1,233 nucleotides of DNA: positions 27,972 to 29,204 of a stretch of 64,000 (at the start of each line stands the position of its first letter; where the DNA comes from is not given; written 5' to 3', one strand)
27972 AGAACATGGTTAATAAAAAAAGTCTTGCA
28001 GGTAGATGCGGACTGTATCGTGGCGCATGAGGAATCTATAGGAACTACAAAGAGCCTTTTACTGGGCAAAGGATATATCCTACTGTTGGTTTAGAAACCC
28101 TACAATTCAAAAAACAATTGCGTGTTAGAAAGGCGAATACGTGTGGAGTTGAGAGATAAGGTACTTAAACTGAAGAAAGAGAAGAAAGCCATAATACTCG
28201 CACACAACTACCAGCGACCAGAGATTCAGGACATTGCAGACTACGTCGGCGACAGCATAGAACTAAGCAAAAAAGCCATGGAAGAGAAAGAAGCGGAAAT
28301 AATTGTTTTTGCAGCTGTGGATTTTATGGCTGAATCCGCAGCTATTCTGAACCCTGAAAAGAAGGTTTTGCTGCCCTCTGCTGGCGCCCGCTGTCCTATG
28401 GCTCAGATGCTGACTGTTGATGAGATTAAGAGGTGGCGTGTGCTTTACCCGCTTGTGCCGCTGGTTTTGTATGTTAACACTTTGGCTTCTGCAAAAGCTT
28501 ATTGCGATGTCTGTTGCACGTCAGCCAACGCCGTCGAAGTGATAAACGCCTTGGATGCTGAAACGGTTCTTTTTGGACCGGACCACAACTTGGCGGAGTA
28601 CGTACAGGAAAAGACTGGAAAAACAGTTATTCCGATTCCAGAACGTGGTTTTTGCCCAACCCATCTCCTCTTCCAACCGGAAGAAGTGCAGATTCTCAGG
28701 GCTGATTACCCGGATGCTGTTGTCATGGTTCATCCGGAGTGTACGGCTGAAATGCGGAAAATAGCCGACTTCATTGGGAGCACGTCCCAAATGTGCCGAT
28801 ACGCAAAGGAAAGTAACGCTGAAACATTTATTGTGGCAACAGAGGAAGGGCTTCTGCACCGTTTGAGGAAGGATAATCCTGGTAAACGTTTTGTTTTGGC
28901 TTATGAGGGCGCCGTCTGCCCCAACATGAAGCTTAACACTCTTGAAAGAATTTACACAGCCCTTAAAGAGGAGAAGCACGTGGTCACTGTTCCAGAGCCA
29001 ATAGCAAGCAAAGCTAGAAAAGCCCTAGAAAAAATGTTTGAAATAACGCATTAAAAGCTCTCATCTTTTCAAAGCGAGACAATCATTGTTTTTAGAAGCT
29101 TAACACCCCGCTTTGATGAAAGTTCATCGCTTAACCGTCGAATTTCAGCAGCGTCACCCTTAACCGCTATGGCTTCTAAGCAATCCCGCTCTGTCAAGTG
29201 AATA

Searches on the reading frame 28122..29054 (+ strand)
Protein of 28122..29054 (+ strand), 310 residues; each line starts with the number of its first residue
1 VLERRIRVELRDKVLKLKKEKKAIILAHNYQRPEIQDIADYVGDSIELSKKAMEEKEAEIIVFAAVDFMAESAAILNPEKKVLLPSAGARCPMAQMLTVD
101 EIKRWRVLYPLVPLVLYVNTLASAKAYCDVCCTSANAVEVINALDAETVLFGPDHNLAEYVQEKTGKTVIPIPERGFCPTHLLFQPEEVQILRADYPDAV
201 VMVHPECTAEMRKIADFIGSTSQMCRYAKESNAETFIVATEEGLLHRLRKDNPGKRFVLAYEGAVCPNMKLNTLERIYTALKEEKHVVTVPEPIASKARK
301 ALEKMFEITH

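Call 27: search_protein_families(library=pfam, proteins=[window:28122-29054:+])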
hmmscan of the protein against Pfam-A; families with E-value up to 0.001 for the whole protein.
window:28122-29054:+ (310 aa): 1 family
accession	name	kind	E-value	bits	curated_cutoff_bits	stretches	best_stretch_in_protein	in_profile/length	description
PF02445.21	NadA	-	1.2e-114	382.8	27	1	13-307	2-295/295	Quinolinate synthetase A protein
